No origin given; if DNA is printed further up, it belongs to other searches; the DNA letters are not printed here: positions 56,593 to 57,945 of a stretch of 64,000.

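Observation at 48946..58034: Regulator-linked acyl-CoA cluster whose enzyme families echo Ole/beta-lactone-type biosynthesis but fit no described pathway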

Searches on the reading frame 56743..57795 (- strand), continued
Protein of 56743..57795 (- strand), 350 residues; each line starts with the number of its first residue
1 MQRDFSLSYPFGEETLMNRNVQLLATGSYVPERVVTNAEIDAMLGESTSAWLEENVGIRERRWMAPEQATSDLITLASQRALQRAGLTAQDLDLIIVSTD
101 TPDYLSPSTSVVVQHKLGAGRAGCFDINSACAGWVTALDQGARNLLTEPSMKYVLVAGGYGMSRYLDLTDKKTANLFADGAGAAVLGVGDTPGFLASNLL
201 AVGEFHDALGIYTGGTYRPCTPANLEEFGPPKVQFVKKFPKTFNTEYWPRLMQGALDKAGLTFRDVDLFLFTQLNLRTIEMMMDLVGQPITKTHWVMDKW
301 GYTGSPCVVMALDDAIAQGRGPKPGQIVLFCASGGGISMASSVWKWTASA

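Call 36: list_cluster_members(proteins=[P0122, P0123, P0124, P0125, P0130, P0131, P0132, P0133, P0135, P0137])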
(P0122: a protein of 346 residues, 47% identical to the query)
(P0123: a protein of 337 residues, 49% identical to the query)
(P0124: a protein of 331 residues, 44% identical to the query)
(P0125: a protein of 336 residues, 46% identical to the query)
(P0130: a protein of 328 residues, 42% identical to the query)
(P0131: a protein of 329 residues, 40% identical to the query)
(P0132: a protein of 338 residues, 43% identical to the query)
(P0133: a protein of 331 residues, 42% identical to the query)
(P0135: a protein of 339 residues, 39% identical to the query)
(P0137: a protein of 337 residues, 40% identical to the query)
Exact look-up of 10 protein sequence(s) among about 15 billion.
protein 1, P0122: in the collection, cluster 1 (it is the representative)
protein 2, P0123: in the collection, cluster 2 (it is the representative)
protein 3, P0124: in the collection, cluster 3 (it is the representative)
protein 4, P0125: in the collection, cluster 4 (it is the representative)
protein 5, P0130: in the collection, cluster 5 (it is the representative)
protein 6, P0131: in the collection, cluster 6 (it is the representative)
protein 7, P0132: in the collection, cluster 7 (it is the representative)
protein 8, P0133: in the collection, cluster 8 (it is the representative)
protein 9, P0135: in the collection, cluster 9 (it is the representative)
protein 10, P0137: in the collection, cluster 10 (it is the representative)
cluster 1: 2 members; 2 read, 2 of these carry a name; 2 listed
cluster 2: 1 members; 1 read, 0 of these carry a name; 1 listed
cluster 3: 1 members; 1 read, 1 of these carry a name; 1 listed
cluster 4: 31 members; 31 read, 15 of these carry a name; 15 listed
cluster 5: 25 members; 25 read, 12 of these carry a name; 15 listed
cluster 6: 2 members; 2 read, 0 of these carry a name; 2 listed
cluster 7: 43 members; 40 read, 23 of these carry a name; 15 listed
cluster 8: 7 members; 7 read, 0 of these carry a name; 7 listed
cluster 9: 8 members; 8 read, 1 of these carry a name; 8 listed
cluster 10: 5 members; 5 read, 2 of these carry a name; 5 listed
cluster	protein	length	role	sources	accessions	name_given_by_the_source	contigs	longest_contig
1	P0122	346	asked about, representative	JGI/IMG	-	3-oxoacyl-[acyl-carrier-protein] synthase III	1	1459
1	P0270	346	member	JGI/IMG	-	3-oxoacyl-[acyl-carrier-protein] synthase III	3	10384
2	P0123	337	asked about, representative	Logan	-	-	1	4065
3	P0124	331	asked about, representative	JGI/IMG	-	3-oxoacyl-[acyl-carrier-protein] synthase III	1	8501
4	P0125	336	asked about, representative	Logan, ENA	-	-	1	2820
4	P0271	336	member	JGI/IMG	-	3-oxoacyl-[acyl-carrier-protein] synthase-3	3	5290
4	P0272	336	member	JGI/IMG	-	3-oxoacyl-[acyl-carrier-protein] synthase-3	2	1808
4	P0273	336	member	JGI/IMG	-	3-oxoacyl-[acyl-carrier-protein] synthase-3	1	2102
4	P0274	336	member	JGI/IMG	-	3-oxoacyl-[acyl-carrier-protein] synthase-3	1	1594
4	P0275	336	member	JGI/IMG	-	3-oxoacyl-[acyl-carrier-protein] synthase-3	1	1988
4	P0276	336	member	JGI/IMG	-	3-oxoacyl-[acyl-carrier-protein] synthase-3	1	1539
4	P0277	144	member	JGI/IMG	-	3-oxoacyl-[acyl-carrier-protein] synthase-3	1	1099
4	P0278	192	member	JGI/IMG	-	3-oxoacyl-[acyl-carrier-protein] synthase-3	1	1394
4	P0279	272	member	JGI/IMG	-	3-oxoacyl-[acyl-carrier-protein] synthase-3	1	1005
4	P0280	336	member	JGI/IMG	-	3-oxoacyl-[acyl-carrier-protein] synthase-3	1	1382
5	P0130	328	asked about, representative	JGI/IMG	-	3-oxoacyl-[acyl-carrier-protein] synthase-3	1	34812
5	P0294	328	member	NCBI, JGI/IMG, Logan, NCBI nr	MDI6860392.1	MAG: ketoacyl-ACP synthase III [Caldisericia bacterium] | 3-oxoacyl-[acyl-carrier-protein] synthase-3 | ketoacyl-ACP synthase III [Caldisericia bacterium]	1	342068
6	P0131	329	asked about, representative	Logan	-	-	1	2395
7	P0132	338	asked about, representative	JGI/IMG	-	3-oxoacyl-[acyl-carrier-protein] synthase-3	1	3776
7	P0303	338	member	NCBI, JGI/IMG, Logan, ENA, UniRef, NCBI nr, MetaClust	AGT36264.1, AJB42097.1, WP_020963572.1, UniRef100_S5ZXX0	hypothetical protein N186_09645 [Thermofilum adornatum] | Ketoacyl-ACP synthase III n=2 Tax=Thermofilum adornatum TaxID=1365176 RepID=S5ZXX0_9CREN | ketoacyl-ACP synthase III [Thermofilum adornatum]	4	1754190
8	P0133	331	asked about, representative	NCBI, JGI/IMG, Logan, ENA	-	-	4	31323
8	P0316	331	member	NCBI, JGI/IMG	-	-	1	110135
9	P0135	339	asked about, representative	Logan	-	-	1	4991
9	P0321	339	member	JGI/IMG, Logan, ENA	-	-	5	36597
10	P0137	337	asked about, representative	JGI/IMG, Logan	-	3-oxoacyl-[acyl-carrier-protein] synthase-3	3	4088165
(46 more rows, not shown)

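Call 37: find_encoding_contigs(protein=P0303, flank=10000, max_places=1)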
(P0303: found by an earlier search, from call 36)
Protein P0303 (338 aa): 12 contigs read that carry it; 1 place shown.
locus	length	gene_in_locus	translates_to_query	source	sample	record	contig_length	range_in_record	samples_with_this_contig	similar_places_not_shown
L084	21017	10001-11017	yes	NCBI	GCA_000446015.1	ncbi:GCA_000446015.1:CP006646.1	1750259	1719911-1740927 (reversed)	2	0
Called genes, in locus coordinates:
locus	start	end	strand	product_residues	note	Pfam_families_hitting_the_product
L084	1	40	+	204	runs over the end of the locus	PF05708:Peptidase_C92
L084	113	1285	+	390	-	PF00108:Thiolase_N, PF08392:FAE1_CUT1_RppA (weak), PF08545:ACP_syn_III (faint), PF02803:Thiolase_C, PF22691:Thiolase_C_1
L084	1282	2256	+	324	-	PF00106:adh_short, PF08659:KR, PF13561:adh_short_C2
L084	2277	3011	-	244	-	PF24279:HVO_2525_N, PF04967:HTH_10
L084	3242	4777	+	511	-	PF00501:AMP-binding, PF13193:AMP-binding_C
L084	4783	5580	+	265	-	PF00561:Abhydrolase_1, PF12146:Hydrolase_4, PF12697:Abhydrolase_6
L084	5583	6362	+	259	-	PF00561:Abhydrolase_1, PF12146:Hydrolase_4, PF12697:Abhydrolase_6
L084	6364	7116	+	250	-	PF00005:ABC_tran, PF13304:AAA_21 (faint), PF12399:BCA_ABC_TP_C (weak)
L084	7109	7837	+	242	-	PF00005:ABC_tran, PF13304:AAA_21 (weak)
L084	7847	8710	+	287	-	PF02653:BPD_transp_2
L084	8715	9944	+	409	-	PF02653:BPD_transp_2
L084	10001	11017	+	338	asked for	PF00108:Thiolase_N (faint), PF08545:ACP_syn_III, PF08541:ACP_syn_III_C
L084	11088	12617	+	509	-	PF13458:Peripla_BP_6, PF13433:Peripla_BP_5, PF01094:ANF_receptor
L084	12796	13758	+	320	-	PF00389:2-Hacid_dh, PF02826:2-Hacid_dh_C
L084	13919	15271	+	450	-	PF04348:LppC, PF13433:Peripla_BP_5, PF13458:Peripla_BP_6, PF01094:ANF_receptor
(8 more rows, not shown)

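Call 38: find_encoding_contigs(protein=P0294, flank=10000, max_places=1)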
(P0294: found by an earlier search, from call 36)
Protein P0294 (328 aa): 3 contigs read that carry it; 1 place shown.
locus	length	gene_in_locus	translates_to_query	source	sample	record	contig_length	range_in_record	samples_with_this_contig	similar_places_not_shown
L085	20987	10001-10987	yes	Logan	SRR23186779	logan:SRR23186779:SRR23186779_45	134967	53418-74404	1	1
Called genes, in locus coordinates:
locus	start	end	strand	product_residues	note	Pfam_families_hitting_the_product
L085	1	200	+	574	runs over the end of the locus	-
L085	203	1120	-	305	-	PF06745:ATPase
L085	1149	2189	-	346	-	PF13487:HD_5, PF01966:HD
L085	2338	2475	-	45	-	-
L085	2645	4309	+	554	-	-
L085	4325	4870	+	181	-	PF14512:TM1586_NiRdase (faint), PF00881:Nitroreductase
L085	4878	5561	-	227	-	PF01381:HTH_3, PF12844:HTH_19, PF13560:HTH_31, PF00717:Peptidase_S24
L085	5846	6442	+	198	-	PF01510:Amidase_2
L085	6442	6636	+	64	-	PF07872:DUF1659 (weak)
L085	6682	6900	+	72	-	PF11148:DUF2922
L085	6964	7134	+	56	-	PF12841:YvrJ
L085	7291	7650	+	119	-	-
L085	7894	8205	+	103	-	PF01022:HTH_5 (weak), PF13601:HTH_34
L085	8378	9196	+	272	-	PF00561:Abhydrolase_1, PF12146:Hydrolase_4, PF12697:Abhydrolase_6, PF03096:Ndr (weak)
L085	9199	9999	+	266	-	PF00561:Abhydrolase_1, PF12146:Hydrolase_4, PF12697:Abhydrolase_6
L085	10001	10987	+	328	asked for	PF08392:FAE1_CUT1_RppA (weak), PF08545:ACP_syn_III, PF08541:ACP_syn_III_C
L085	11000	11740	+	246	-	PF00106:adh_short, PF01370:Epimerase (weak), PF02737:3HCDH_N (faint), PF08659:KR, PF13561:adh_short_C2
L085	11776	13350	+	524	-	PF07833:Cu_amine_oxidN1, PF13433:Peripla_BP_5, PF13458:Peripla_BP_6, PF01094:ANF_receptor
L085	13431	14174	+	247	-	PF00005:ABC_tran, PF13304:AAA_21 (faint), PF12399:BCA_ABC_TP_C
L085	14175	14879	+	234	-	PF00005:ABC_tran, PF13304:AAA_21 (faint)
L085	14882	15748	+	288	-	PF02653:BPD_transp_2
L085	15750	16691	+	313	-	PF02653:BPD_transp_2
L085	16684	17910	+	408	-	PF02796:HTH_7 (faint), PF00440:TetR_N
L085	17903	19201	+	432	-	PF02550:AcetylCoA_hydro, PF13336:AcetylCoA_hyd_C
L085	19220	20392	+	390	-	PF00108:Thiolase_N, PF02803:Thiolase_C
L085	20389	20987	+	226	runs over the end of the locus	PF01209:Ubie_methyltran, PF01728:FtsJ, PF07021:MetW, PF13489:Methyltransf_23, PF13847:Methyltransf_31, PF08241:Methyltransf_11, PF08242:Methyltransf_12, PF13649:Methyltransf_25, +1 more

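Call 39: find_encoding_contigs(protein=P0137, flank=10000, max_places=1)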
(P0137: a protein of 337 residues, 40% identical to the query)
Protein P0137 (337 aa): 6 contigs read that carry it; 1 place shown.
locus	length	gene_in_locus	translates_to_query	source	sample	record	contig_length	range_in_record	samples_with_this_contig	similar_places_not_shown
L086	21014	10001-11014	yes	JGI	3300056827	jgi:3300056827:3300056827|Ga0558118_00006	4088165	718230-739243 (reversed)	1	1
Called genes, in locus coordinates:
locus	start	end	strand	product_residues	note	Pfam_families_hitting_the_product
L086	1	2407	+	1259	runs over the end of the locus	PF02494:HYR (faint)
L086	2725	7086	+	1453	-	PF13620:CarboxypepD_reg (faint), PF00963:Cohesin (weak)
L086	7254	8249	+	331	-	PF25539:Bestrophin_2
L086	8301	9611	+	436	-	PF02550:AcetylCoA_hydro (weak), PF13336:AcetylCoA_hyd_C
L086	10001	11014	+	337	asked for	PF08545:ACP_syn_III, PF08541:ACP_syn_III_C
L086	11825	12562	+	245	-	-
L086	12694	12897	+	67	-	-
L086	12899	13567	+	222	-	PF12710:HAD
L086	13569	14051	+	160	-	-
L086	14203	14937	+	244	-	PF27765:UCP032817-like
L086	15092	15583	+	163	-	-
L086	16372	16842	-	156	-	PF19780:DUF6265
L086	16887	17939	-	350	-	PF02775:TPP_enzyme_C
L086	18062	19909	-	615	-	PF01558:POR, PF01855:POR_N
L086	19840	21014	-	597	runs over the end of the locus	PF14691:Fer4_20, PF13738:Pyr_redox_3 (faint), PF00070:Pyr_redox (faint), PF07992:Pyr_redox_2, PF12838:Fer4_7, PF00037:Fer4 (weak)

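Call 40: find_encoding_contigs(protein=P0316, flank=10000, max_places=1)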
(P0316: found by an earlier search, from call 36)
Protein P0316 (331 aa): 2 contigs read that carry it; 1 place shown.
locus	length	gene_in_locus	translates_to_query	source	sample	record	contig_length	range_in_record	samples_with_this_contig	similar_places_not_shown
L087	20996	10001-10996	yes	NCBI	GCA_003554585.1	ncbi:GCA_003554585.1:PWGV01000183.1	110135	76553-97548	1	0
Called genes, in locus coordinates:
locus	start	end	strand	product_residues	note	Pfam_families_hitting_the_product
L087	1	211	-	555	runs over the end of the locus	PF05226:CHASE2, PF00211:Guanylate_cyc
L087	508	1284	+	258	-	-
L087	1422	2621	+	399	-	PF12836:HHH_3 (weak)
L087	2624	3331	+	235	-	PF13566:DUF4130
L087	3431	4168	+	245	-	PF00106:adh_short, PF08659:KR, PF13561:adh_short_C2, PF23441:SDR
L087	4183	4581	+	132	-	-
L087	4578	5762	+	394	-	PF13433:Peripla_BP_5, PF13458:Peripla_BP_6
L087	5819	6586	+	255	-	PF13476:AAA_23 (weak), PF00005:ABC_tran, PF13304:AAA_21 (weak), PF12399:BCA_ABC_TP_C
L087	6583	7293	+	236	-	PF09818:ABC_ATPase (faint), PF02463:SMC_N (faint), PF00005:ABC_tran, PF13304:AAA_21 (faint)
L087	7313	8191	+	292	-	PF02653:BPD_transp_2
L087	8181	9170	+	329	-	PF02653:BPD_transp_2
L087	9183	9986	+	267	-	PF00561:Abhydrolase_1, PF12146:Hydrolase_4, PF12697:Abhydrolase_6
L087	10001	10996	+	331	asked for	PF00108:Thiolase_N, PF08545:ACP_syn_III, PF08541:ACP_syn_III_C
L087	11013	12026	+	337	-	PF08545:ACP_syn_III, PF08541:ACP_syn_III_C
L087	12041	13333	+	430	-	PF02550:AcetylCoA_hydro, PF13336:AcetylCoA_hyd_C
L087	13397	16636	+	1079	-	PF25873:WHD_MalT, PF13181:TPR_8 (faint), PF17874:TPR_MalT (faint), PF13424:TPR_12 (weak), PF03704:BTAD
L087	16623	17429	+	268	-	PF00561:Abhydrolase_1, PF12146:Hydrolase_4, PF12697:Abhydrolase_6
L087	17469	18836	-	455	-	PF01554:MatE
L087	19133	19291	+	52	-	-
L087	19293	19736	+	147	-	PF03885:DUF327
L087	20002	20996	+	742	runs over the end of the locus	PF07833:Cu_amine_oxidN1, PF11741:AMIN, PF01520:Amidase_3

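Call 41: find_encoding_contigs(protein=P0321, flank=10000, max_places=1)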
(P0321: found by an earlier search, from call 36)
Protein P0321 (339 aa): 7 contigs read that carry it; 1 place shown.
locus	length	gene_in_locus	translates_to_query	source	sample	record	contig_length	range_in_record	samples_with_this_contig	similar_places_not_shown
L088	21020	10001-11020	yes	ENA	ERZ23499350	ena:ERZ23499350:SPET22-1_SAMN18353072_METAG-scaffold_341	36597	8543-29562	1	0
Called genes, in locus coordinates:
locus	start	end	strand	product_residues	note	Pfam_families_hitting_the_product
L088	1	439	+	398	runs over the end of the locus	PF16656:Pur_ac_phosph_N (weak), PF00149:Metallophos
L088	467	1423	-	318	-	PF01207:Dus, PF01180:DHO_dh (faint), PF01680:SOR_SNZ (weak), PF00977:His_biosynth (weak)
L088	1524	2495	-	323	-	PF00291:PALP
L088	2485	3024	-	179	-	PF00929:RNase_T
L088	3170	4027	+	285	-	PF00583:Acetyltransf_1, PF13508:Acetyltransf_7 (weak)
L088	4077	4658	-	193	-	PF01184:Gpr1_Fun34_YaaH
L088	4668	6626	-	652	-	PF16177:ACAS_N, PF00501:AMP-binding, PF13193:AMP-binding_C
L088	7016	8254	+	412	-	PF00440:TetR_N, PF17935:TetR_C_27 (faint), PF17932:TetR_C_24 (faint), PF00440:TetR_N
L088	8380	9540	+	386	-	PF00108:Thiolase_N, PF00109:ketoacyl-synt (faint), PF22691:Thiolase_C_1, PF02803:Thiolase_C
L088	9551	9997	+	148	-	PF12172:zf-ChsH2, PF01796:OB_ChsH2_C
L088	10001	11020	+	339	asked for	PF08545:ACP_syn_III, PF08541:ACP_syn_III_C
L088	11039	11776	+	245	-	PF00106:adh_short, PF08659:KR, PF13561:adh_short_C2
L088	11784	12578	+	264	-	PF00561:Abhydrolase_1, PF12146:Hydrolase_4, PF12697:Abhydrolase_6, PF03096:Ndr (weak), PF08386:Abhydrolase_4 (weak)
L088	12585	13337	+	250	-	PF00106:adh_short, PF01370:Epimerase (weak), PF08659:KR, PF13561:adh_short_C2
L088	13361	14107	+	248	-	PF00106:adh_short, PF08659:KR, PF23441:SDR (weak), PF13561:adh_short_C2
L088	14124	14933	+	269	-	PF00378:ECH_1, PF16113:ECH_2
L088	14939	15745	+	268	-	PF00561:Abhydrolase_1, PF12146:Hydrolase_4, PF12697:Abhydrolase_6, PF00326:Peptidase_S9 (faint), PF08386:Abhydrolase_4 (weak)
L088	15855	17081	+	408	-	PF13458:Peripla_BP_6, PF13433:Peripla_BP_5, PF01094:ANF_receptor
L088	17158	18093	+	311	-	PF02653:BPD_transp_2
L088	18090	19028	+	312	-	PF02653:BPD_transp_2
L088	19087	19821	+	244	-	PF00005:ABC_tran, PF12399:BCA_ABC_TP_C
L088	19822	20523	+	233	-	PF02463:SMC_N (weak), PF00005:ABC_tran, PF13304:AAA_21 (faint)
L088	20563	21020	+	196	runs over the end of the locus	PF03358:FMN_red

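Call 43: find_encoding_contigs(protein=P0140, flank=10000, max_places=1)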
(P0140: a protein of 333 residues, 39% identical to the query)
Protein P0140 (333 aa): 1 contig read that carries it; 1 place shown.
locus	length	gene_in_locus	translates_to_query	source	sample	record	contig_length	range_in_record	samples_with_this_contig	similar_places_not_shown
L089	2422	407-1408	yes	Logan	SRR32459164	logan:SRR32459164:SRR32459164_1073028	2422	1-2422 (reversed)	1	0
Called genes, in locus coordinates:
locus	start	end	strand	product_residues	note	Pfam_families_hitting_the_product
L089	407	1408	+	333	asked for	PF00108:Thiolase_N (faint), PF08545:ACP_syn_III, PF08541:ACP_syn_III_C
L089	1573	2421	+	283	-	?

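Call 44: find_encoding_contigs(protein=P0141, flank=10000, max_places=1)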
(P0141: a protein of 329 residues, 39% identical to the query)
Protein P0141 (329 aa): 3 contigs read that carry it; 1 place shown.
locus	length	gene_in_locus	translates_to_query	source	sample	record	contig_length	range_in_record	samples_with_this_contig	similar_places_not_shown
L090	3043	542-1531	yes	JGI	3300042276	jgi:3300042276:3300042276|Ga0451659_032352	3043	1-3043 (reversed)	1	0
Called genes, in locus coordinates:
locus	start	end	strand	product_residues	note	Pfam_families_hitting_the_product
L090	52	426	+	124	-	-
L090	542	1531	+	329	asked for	PF00108:Thiolase_N (weak), PF08545:ACP_syn_III, PF08541:ACP_syn_III_C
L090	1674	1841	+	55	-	-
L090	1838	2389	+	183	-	PF00905:Transpeptidase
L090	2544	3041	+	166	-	?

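Call 46: find_related_loci(query=A2, collection=metagenome_contigs, flank=10000)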
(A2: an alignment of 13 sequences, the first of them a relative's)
Query A2 (329 aa) in metagenome_contigs; peptide patterns used: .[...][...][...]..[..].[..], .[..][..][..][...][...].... (x = any residue, [..] = any of these).
600 stretches matched a pattern (row limit reached: there are more); 578 encode a relative of the query (tblastn E <= 1e-3); the best 80 are kept; 80 distinct loci.
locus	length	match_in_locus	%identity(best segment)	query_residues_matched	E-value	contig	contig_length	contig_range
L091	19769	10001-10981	77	1-328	2e-161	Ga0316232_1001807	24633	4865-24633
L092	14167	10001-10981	57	1-329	4e-123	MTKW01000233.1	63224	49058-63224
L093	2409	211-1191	56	1-328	6e-124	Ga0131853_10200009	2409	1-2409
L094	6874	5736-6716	55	1-328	1e-117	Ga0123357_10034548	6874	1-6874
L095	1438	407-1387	54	1-328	1e-125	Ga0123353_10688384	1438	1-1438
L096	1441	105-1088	49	1-328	1e-116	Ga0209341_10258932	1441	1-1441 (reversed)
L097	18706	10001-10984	50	1-328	2e-106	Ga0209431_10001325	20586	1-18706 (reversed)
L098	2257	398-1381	49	1-328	1e-111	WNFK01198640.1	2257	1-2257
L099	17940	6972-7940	50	4-328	5e-106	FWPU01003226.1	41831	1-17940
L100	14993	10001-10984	48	1-328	9e-105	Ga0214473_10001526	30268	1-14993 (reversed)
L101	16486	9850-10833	48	1-328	1e-104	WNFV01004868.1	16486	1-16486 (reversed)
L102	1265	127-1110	50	1-328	1e-113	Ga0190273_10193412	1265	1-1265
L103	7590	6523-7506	50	1-328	2e-104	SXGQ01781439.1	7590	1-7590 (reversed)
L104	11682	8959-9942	49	1-328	3e-104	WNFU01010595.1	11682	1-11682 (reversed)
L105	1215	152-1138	50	1-328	1e-113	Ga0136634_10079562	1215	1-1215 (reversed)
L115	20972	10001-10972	49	3-328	2e-102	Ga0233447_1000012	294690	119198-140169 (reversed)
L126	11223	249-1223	50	4-328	3e-101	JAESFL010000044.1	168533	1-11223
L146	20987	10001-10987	47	1-328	1e-97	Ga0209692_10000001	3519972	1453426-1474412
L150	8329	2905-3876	46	4-328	3e-97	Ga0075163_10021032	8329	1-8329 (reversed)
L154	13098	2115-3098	49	1-328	5e-97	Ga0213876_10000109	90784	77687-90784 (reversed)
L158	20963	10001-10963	48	4-327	2e-96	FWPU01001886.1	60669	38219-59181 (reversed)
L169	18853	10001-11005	49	1-329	4e-96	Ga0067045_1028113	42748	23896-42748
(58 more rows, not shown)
